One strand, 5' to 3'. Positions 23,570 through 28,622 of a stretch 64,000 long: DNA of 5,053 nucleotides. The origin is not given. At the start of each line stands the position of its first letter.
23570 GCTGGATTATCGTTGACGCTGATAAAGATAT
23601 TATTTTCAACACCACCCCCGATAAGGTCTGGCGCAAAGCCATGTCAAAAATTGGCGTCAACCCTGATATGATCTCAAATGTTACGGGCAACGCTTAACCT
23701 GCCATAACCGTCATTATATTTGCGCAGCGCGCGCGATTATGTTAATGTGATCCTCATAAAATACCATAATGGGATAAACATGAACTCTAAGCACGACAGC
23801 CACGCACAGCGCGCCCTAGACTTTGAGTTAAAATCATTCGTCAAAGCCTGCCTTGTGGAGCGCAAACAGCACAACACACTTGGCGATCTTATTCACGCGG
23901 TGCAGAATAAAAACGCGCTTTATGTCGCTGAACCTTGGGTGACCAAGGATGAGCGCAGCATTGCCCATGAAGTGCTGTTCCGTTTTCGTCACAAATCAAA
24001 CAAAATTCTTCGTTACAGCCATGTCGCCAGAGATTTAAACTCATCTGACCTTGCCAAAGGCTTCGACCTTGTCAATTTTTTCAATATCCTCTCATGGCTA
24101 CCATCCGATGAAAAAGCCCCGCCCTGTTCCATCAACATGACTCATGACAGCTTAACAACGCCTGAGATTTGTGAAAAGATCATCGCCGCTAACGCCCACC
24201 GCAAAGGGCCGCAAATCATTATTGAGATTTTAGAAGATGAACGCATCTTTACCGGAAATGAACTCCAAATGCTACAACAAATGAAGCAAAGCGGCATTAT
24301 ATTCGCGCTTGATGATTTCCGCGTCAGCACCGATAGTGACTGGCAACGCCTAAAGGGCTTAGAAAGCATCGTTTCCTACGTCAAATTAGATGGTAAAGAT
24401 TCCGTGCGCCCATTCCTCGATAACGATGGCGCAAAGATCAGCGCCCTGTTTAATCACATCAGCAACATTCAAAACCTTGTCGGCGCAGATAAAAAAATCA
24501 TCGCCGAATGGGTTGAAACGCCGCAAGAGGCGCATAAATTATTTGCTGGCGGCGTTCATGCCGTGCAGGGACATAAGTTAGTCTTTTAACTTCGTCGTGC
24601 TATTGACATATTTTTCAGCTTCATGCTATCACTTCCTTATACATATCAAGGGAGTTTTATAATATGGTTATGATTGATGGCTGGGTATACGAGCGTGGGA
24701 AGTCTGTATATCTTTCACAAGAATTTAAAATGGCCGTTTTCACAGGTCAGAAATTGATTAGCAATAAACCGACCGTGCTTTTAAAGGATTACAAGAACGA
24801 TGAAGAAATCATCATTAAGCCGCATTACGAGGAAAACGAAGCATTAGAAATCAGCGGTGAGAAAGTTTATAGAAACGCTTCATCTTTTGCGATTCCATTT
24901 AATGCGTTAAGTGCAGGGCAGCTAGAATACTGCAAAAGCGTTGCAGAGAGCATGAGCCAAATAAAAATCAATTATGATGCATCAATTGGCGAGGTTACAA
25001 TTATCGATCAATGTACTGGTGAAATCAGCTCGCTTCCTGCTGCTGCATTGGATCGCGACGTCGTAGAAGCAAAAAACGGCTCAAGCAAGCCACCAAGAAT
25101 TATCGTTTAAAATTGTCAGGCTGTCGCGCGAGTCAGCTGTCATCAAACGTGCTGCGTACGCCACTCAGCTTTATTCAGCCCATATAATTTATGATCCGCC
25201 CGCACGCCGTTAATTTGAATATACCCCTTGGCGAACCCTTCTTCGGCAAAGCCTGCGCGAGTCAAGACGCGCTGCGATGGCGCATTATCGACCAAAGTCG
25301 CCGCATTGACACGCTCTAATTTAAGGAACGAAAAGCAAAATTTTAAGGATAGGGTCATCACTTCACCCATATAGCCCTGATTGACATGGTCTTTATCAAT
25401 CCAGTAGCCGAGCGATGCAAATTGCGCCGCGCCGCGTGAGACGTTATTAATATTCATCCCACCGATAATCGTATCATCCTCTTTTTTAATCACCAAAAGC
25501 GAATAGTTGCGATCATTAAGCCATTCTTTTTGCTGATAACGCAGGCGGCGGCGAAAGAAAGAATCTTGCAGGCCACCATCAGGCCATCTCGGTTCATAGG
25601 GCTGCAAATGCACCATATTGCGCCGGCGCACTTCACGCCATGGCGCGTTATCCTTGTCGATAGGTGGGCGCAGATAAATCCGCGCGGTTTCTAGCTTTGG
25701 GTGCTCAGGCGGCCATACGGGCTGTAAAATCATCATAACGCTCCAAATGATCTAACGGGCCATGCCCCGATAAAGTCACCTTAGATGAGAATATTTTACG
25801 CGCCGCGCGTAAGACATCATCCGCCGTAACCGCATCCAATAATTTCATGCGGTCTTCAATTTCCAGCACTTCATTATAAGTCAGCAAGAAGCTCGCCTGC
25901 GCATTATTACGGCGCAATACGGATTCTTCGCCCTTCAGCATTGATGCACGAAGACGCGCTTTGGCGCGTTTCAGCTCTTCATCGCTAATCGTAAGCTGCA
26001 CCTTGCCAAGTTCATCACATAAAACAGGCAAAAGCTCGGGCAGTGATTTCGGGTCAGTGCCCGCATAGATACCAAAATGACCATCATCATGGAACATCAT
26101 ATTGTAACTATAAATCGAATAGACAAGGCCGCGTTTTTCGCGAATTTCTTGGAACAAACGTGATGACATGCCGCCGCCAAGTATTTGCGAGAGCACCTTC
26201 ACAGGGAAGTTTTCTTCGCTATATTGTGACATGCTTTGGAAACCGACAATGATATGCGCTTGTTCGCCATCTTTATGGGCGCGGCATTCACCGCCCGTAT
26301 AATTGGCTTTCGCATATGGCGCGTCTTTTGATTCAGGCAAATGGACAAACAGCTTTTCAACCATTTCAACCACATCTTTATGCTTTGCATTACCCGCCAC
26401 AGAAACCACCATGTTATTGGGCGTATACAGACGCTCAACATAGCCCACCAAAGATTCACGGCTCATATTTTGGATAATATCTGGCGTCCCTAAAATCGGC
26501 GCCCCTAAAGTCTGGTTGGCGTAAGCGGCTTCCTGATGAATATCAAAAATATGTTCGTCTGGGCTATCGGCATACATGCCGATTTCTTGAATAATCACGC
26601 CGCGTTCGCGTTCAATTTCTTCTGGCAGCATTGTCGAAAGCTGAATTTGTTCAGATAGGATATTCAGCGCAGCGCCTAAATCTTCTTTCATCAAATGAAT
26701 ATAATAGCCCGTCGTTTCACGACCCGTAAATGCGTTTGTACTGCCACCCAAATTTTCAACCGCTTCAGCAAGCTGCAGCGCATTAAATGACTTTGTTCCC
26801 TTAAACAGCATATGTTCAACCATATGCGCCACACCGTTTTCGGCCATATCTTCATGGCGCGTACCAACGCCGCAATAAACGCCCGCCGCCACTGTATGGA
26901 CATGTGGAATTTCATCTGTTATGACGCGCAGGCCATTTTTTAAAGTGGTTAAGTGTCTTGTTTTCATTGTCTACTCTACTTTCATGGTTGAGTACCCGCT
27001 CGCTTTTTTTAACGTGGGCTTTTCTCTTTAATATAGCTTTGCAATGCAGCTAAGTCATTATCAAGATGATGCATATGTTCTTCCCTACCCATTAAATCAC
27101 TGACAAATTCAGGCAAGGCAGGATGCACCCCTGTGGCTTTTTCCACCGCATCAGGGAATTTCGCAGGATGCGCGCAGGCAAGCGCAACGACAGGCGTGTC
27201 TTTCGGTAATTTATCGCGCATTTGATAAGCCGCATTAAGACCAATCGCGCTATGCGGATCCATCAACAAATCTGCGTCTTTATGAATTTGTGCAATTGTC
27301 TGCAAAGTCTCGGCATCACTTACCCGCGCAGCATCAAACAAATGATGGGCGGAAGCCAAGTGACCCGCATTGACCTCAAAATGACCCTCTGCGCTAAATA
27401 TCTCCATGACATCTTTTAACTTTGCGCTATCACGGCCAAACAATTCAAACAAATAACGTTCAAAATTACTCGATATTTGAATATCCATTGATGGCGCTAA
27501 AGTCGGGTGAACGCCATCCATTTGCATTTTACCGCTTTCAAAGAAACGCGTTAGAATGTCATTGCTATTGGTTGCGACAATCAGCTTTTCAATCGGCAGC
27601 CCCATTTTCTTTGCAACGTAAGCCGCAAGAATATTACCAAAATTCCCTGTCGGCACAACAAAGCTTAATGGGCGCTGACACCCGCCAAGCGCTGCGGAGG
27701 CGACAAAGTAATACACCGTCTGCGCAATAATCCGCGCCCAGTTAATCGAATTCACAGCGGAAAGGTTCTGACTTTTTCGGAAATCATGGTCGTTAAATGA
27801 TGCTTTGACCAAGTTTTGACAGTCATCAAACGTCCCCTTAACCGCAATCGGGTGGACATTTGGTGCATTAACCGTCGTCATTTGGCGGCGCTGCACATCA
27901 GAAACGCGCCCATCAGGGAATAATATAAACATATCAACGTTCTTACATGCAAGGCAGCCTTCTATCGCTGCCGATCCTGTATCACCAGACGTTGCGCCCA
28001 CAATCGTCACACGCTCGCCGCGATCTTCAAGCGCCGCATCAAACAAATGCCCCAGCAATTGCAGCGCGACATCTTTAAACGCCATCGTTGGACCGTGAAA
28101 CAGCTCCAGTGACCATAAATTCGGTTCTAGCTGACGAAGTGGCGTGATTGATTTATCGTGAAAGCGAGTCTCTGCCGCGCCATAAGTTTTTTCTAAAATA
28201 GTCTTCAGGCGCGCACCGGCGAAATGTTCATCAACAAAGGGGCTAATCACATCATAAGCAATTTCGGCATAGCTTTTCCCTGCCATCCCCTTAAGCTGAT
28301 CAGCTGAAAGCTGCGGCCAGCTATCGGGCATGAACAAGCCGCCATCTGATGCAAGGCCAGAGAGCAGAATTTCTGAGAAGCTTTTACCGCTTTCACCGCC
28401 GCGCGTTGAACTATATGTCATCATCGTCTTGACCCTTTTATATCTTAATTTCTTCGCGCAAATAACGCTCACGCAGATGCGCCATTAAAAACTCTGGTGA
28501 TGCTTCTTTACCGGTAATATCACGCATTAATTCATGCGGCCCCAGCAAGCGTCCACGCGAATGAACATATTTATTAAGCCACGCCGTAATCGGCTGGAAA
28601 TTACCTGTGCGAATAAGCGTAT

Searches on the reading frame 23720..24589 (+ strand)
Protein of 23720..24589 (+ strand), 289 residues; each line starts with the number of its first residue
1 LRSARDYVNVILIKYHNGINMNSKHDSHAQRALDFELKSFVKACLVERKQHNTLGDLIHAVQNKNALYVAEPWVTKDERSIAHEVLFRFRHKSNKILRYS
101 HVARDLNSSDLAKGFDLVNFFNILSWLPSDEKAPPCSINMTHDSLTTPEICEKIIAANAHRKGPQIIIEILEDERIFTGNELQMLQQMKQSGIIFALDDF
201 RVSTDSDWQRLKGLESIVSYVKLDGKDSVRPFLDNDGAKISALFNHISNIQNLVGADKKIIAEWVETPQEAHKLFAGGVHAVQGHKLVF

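Call 62: search_protein_families(library=pfam, proteins=[window:23720-24589:+], max_evalue=0.00001)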
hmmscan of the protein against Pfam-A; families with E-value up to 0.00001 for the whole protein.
window:23720-24589:+ (289 aa): 1 family
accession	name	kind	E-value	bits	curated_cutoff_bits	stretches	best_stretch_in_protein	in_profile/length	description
PF00563.25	EAL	-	3.2e-22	79.5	31.3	1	57-284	4-230/236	EAL domain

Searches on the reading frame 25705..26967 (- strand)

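Call 62: search_protein_families(library=pfam, proteins=[window:25705-26967:-], max_evalue=0.00001)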
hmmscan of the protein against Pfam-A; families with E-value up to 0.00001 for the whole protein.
window:25705-26967:- (420 aa): 2 families
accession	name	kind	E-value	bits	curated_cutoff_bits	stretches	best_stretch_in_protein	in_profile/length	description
PF05193.26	Peptidase_M16_C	-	1.1e-45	156.2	23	1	168-339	2-181/181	Peptidase M16 inactive domain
PF00675.25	Peptidase_M16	-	6.5e-38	130.4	22.3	1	14-161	1-148/149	Insulinase (Peptidase family M16)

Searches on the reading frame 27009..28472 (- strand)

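Call 62: search_protein_families(library=pfam, proteins=[window:27009-28472:-], max_evalue=0.00001)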
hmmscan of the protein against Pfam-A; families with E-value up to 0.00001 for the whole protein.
window:27009-28472:- (487 aa): 3 families
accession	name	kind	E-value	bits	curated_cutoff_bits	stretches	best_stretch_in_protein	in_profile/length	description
PF00291.31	PALP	-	5.5e-27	95.3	35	1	114-350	19-239/295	Pyridoxal-phosphate dependent enzyme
PF14821.11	Thr_synth_N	-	1.7e-25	89.4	25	1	19-97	1-79/79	Threonine synthase N terminus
PF24857.1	THR4_C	-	1e-09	38.8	27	1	408-482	1-84/85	Threonine synthase, C-terminal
